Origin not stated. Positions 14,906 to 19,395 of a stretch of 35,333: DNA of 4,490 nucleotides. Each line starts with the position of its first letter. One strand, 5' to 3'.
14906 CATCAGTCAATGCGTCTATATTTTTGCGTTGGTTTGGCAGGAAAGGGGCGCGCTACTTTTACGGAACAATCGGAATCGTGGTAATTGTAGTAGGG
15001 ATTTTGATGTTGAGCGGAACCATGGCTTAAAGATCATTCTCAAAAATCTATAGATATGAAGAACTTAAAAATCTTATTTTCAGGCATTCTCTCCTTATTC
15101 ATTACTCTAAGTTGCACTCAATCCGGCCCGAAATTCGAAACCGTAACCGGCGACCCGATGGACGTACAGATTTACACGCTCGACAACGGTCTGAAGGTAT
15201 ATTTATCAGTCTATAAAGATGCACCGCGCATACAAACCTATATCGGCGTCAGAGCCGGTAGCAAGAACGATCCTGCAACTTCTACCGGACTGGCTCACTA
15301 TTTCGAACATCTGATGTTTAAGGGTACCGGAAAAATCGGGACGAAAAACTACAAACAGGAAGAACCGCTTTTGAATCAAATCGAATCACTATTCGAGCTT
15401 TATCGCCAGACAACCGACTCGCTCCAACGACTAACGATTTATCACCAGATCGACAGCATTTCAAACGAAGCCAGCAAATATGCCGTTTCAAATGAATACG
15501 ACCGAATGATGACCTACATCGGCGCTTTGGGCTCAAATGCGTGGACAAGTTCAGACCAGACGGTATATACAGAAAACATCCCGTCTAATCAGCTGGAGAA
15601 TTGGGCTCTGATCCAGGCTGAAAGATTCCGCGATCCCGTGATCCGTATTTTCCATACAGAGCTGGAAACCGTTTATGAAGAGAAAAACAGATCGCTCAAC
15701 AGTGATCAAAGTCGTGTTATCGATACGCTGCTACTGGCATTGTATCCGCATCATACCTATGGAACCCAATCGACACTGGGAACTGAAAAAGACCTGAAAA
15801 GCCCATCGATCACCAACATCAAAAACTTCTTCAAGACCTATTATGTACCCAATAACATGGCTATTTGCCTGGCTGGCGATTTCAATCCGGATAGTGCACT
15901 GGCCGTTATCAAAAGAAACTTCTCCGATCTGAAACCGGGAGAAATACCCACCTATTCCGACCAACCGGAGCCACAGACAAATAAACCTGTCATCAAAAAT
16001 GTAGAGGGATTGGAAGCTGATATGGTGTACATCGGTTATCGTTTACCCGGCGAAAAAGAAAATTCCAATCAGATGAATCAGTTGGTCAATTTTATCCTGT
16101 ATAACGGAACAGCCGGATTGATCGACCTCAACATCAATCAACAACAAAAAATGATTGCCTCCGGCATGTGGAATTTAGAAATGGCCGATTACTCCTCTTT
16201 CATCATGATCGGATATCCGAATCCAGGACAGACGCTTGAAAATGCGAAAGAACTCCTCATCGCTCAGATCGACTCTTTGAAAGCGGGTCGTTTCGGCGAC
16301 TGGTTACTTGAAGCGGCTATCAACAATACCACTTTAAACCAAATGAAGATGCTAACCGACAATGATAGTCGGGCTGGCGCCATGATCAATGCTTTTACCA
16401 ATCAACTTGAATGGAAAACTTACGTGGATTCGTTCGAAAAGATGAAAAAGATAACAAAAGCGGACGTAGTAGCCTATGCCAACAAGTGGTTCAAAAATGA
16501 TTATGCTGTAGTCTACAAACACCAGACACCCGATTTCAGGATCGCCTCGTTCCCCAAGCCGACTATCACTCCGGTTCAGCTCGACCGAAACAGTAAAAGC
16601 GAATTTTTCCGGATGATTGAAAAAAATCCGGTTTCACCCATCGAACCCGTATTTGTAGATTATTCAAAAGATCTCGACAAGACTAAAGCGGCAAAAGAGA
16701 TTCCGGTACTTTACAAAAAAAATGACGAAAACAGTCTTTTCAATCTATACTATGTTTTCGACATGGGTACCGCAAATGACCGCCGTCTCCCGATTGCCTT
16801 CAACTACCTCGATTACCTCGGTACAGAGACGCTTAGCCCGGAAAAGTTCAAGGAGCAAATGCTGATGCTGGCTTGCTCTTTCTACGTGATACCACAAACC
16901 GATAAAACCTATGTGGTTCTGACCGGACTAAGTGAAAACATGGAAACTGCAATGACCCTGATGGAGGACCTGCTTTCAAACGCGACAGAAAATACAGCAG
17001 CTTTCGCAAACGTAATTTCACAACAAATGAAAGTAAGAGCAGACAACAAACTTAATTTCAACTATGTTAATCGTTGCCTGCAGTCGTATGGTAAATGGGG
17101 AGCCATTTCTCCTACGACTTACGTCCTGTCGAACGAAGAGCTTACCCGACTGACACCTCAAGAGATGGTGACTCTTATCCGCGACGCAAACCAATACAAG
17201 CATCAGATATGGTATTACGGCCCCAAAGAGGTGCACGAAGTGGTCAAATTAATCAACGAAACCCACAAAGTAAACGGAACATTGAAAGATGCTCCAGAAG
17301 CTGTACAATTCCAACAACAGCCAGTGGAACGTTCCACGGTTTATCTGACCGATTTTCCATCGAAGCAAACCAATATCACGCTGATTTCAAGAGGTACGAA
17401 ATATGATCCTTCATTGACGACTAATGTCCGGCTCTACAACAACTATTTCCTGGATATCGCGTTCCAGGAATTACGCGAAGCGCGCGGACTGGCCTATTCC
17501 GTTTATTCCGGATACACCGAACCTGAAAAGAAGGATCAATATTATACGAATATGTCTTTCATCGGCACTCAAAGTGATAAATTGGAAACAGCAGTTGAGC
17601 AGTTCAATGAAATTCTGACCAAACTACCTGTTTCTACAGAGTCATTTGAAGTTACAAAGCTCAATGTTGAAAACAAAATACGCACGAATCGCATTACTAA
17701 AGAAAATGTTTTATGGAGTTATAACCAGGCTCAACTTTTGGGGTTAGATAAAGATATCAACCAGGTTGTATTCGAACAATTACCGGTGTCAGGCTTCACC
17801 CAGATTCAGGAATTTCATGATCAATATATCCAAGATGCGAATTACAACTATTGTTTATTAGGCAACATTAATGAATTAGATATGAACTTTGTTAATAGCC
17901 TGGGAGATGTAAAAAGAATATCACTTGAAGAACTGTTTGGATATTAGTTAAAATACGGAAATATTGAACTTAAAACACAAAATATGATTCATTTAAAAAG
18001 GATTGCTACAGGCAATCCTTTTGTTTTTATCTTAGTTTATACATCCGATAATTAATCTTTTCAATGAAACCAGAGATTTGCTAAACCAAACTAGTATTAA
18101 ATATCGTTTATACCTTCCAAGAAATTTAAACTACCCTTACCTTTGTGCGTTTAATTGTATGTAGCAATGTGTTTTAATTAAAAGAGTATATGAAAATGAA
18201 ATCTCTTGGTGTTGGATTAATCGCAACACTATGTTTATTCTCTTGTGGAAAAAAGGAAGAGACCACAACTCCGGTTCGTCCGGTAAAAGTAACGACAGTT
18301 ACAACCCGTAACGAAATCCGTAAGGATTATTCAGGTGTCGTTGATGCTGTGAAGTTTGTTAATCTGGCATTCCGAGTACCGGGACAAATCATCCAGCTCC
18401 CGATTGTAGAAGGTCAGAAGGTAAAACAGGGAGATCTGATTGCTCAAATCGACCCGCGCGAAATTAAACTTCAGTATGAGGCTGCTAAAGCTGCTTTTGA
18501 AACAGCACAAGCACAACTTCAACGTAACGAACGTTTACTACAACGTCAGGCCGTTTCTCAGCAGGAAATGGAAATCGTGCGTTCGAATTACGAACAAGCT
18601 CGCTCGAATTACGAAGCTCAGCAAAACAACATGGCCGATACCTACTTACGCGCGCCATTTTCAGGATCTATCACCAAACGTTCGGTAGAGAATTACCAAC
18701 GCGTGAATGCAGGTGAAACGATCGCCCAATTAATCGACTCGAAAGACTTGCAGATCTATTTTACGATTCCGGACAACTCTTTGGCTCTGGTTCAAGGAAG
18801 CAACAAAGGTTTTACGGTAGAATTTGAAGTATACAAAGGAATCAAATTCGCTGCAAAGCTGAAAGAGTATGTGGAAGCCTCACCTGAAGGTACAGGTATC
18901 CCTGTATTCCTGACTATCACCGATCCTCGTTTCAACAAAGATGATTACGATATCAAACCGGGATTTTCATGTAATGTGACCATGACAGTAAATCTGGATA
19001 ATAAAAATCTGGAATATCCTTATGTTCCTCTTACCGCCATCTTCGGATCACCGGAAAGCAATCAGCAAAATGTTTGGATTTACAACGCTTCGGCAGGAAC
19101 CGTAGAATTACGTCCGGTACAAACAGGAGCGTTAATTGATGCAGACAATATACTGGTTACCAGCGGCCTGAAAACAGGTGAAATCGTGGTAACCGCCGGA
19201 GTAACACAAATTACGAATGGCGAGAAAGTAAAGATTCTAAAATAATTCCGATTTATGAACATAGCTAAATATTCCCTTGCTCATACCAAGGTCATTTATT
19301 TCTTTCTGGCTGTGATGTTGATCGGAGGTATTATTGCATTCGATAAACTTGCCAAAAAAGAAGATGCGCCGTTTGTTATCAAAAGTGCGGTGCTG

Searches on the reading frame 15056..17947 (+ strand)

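Call 54: search_protein_families(library=pfam, proteins=[window:15056-17947:+], max_evalue=0.00001)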
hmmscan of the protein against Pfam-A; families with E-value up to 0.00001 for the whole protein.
window:15056-17947:+ (963 aa): 2 families
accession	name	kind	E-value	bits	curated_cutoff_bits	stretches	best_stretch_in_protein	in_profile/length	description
PF05193.26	Peptidase_M16_C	-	2.9e-34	119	23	2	254-424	6-180/181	Peptidase M16 inactive domain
PF00675.25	Peptidase_M16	-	1.7e-12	47.9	22.3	1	62-99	16-53/149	Insulinase (Peptidase family M16)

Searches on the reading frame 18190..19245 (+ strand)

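Call 55: search_protein_families(library=pfam, proteins=[window:18190-19245:+], max_evalue=0.00001)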
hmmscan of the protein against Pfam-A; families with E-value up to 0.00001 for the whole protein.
window:18190-19245:+ (351 aa): 3 families
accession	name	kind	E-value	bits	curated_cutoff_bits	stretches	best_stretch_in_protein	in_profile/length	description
PF13437.12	HlyD_3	-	2.1e-15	57.8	22.2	1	153-258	2-106/106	HlyD family secretion protein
PF13533.13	Biotin_lipoyl_2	-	2.2e-12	46.9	29.8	1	57-88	1-32/32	Biotin-lipoyl like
PF16576.10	HlyD_D23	-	1.2e-11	44.7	30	1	52-225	15-182/214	Barrel-sandwich domain of CusB or HlyD membrane-fusion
